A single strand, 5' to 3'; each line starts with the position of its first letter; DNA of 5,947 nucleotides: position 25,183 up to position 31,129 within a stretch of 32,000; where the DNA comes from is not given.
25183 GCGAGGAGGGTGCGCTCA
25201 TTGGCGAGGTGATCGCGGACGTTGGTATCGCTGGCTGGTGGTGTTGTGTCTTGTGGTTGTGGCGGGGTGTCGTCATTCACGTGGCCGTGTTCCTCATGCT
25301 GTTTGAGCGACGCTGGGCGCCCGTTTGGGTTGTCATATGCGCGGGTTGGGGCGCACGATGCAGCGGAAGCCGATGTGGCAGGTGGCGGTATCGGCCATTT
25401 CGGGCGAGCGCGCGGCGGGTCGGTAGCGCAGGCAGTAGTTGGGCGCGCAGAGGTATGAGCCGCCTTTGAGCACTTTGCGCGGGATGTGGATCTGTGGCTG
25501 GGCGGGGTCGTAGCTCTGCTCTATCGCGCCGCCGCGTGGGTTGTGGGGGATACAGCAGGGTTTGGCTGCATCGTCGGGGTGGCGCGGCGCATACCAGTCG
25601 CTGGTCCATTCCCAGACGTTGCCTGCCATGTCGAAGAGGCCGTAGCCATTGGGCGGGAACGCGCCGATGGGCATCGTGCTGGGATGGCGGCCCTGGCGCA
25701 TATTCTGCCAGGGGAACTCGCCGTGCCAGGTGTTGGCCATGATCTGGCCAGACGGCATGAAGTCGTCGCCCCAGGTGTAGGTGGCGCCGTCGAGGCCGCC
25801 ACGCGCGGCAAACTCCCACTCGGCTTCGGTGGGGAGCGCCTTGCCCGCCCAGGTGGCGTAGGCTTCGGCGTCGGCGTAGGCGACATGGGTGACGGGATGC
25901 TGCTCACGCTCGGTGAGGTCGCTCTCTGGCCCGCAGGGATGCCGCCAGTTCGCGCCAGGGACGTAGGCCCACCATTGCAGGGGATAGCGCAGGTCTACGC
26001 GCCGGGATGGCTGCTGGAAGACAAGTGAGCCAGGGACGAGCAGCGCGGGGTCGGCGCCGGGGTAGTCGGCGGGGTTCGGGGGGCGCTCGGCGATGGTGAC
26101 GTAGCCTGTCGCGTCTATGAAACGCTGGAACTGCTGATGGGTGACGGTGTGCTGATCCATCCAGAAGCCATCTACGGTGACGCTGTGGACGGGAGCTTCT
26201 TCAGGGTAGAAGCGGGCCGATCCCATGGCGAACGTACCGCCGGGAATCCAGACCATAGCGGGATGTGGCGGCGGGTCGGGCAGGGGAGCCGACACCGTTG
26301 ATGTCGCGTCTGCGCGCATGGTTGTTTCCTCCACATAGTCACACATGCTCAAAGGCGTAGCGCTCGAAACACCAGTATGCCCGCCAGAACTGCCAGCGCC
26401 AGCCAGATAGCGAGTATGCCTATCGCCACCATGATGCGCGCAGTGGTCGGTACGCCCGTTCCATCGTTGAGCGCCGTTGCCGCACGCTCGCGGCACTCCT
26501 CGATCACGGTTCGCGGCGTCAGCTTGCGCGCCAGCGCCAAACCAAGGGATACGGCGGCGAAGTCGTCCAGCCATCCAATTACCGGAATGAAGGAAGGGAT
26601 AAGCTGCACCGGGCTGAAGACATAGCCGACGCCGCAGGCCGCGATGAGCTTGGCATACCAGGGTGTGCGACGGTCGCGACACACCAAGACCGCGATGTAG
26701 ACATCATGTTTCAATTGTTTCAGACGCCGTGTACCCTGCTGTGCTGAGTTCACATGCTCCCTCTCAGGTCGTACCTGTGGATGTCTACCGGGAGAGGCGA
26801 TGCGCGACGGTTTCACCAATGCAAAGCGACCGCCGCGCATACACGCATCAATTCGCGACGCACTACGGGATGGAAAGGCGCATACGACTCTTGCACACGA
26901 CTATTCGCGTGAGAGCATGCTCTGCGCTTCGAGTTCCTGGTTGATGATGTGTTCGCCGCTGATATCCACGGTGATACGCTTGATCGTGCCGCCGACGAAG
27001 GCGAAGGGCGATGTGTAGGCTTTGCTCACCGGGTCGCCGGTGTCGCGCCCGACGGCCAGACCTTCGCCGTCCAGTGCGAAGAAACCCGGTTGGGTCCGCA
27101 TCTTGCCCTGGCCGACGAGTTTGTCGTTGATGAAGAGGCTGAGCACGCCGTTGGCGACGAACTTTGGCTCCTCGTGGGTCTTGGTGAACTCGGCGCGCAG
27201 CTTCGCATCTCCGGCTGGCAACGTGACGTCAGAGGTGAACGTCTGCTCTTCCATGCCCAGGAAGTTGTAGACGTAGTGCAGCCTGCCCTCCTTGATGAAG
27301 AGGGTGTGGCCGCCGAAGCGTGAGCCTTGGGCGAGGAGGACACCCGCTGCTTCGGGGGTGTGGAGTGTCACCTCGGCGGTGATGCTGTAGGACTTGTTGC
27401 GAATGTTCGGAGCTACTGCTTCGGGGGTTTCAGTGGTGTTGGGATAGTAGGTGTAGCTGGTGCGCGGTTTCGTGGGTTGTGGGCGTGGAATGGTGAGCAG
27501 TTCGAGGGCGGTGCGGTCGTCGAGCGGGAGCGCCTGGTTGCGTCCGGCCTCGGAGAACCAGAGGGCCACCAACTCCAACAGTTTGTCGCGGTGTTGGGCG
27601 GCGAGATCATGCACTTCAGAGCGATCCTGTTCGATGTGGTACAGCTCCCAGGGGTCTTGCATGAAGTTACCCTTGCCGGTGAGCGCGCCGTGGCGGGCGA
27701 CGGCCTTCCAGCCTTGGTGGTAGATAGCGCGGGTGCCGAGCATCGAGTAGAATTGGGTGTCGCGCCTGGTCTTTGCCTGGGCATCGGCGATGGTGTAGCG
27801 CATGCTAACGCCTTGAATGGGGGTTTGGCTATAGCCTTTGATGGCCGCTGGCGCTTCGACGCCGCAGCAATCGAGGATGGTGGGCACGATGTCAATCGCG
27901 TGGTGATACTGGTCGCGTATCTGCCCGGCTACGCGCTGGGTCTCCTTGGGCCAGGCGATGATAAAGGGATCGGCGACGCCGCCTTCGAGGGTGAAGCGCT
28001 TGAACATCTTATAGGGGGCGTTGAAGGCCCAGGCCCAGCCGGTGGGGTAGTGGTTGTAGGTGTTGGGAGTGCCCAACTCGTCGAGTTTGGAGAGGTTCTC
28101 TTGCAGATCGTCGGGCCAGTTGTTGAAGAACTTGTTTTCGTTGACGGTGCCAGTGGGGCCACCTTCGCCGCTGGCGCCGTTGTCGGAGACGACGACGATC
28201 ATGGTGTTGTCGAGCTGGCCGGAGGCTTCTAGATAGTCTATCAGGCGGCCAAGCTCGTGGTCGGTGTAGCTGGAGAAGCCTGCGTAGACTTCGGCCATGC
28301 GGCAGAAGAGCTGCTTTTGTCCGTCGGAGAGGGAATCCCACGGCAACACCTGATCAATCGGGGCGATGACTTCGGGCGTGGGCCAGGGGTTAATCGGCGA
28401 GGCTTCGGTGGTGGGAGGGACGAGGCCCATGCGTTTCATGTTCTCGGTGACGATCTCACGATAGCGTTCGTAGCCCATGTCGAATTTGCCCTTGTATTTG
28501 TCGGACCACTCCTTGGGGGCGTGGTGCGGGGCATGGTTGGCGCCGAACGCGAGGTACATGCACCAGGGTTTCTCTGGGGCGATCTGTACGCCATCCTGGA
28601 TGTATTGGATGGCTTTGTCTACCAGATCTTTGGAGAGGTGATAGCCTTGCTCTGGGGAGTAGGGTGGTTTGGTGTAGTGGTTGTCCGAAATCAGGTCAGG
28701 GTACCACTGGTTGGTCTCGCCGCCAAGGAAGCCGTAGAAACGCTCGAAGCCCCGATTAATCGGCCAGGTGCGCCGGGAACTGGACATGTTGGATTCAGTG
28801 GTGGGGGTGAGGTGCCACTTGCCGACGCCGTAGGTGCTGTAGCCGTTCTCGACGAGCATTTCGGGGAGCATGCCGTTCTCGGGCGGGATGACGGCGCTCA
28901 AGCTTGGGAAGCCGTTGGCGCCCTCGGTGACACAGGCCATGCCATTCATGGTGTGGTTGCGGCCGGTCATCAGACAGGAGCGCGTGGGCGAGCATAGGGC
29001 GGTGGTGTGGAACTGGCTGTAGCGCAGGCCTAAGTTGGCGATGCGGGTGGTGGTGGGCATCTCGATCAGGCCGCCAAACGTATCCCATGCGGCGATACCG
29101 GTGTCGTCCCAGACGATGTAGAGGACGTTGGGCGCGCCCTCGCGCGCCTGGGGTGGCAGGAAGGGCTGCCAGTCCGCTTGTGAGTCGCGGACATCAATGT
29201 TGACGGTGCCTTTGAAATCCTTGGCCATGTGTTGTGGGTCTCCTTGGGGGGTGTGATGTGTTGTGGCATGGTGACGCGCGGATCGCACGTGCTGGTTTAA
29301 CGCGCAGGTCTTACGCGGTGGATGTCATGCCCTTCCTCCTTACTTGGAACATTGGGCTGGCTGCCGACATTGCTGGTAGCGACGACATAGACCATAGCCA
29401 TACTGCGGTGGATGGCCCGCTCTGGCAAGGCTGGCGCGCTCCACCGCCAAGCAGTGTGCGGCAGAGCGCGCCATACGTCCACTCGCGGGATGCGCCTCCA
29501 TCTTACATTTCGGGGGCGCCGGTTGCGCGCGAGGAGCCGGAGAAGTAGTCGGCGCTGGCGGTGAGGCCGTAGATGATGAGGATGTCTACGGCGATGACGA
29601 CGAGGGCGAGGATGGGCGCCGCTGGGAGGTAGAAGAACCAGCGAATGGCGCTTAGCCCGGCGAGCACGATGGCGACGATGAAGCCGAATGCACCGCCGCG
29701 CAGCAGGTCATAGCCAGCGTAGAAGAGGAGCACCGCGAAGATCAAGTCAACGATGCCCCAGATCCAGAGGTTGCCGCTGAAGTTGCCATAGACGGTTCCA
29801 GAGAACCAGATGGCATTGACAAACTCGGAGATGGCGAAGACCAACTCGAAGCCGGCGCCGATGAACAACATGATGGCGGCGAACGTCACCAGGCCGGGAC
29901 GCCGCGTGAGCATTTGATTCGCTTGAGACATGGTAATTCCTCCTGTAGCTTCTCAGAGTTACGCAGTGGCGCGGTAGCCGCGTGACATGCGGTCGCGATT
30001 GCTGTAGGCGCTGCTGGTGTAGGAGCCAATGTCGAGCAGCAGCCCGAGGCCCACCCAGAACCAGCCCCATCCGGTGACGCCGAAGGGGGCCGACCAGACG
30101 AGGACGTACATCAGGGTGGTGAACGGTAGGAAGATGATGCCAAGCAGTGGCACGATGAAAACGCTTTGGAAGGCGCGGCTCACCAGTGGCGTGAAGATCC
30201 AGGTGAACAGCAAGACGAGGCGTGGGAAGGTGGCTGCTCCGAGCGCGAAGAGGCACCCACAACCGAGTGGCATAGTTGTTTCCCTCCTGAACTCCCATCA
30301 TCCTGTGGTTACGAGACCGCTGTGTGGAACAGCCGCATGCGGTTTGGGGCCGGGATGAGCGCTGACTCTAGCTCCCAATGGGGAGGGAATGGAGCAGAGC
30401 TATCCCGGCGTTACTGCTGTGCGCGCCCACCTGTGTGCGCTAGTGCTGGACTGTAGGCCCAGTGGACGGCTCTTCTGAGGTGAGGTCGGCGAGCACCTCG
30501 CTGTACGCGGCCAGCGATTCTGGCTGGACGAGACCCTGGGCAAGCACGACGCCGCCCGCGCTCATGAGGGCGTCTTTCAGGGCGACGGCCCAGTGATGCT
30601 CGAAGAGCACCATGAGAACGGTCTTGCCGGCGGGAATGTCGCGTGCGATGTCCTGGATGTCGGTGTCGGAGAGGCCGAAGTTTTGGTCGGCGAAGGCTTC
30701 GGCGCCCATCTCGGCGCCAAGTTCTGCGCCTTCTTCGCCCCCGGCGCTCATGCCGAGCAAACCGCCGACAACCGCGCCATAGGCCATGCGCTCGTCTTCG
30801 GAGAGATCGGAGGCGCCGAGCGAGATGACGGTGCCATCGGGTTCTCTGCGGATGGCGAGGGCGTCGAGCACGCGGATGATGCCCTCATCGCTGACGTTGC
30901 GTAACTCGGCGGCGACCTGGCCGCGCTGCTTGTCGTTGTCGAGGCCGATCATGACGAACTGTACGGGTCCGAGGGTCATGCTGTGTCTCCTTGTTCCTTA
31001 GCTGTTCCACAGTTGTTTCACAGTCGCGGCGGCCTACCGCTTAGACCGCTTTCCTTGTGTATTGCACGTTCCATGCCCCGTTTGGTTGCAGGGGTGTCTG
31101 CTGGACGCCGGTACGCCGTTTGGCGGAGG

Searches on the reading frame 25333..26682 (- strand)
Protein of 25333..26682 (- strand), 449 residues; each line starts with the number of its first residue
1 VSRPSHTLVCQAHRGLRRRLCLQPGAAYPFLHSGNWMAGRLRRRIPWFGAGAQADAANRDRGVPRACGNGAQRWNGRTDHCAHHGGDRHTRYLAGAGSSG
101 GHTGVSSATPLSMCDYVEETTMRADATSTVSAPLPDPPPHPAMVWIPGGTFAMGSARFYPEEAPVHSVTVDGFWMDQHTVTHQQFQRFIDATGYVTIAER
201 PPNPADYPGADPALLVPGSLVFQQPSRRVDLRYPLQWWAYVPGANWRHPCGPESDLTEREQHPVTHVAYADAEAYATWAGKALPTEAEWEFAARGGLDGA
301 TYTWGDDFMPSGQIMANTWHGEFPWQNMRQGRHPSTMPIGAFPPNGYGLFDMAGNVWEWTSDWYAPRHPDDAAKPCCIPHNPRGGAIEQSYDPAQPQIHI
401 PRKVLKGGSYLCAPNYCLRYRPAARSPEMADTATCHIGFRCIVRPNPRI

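Call 69: search_protein_families(library=pfam, proteins=[window:25333-26682:-], max_evalue=0.001)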
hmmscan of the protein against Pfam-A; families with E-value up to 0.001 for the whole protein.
window:25333-26682:- (449 aa): 1 family
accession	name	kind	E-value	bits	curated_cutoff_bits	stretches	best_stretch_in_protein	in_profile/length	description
PF03781.23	FGE-sulfatase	-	3.5e-84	282.9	23.3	1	141-442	3-254/255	Sulfatase-modifying factor enzyme 1-like domain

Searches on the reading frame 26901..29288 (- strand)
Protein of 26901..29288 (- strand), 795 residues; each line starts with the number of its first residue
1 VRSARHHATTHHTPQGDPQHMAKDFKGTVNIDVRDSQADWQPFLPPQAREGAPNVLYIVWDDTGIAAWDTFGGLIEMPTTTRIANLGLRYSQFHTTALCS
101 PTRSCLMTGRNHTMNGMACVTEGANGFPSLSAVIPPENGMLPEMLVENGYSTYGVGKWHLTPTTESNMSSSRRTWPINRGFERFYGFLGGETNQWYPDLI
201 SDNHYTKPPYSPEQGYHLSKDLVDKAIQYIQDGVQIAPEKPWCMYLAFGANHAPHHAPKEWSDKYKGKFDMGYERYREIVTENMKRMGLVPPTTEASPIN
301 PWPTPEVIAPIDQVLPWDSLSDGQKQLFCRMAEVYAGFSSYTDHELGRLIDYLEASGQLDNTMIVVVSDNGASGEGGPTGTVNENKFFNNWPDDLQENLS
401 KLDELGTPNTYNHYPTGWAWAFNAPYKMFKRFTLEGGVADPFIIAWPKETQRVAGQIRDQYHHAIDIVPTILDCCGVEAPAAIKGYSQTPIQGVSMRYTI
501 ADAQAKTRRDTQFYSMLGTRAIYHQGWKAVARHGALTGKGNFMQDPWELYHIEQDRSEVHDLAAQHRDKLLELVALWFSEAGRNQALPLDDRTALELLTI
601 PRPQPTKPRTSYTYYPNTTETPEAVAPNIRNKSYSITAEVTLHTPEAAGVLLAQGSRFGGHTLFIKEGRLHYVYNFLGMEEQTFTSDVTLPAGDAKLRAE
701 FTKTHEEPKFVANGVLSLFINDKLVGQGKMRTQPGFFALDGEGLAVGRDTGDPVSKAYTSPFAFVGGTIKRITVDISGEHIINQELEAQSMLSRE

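Call 69: search_protein_families(library=pfam, proteins=[window:26901-29288:-], max_evalue=0.001)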
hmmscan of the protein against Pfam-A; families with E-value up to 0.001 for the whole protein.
window:26901-29288:- (795 aa): 2 families
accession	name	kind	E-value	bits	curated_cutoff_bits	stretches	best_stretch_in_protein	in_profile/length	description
PF00884.28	Sulfatase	-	8.1e-64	216.2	25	1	53-477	1-301/301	Sulfatase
PF16347.10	SGSH_C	-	4.1e-11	43.7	29.3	1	430-567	8-136/154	N-sulphoglucosamine sulphohydrolase, C-terminal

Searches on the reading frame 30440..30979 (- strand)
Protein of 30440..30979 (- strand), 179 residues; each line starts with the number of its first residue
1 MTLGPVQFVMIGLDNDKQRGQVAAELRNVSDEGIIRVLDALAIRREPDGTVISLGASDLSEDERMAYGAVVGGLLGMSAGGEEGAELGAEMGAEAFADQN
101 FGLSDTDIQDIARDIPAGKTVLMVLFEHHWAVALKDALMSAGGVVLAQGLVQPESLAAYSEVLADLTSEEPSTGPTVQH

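Call 69: search_protein_families(library=pfam, proteins=[window:30440-30979:-], max_evalue=0.001)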
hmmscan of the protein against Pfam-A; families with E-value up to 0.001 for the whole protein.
window:30440-30979:- (179 aa): 2 families
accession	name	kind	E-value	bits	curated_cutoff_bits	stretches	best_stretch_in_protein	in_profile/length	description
PF06897.17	DUF1269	-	1.2e-06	29.3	26.9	1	68-152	4-89/100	Protein of unknown function (DUF1269)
PF19850.4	DUF6325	-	4e-05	24.2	23.4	0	3-76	2-76/141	Family of unknown function (DUF6325)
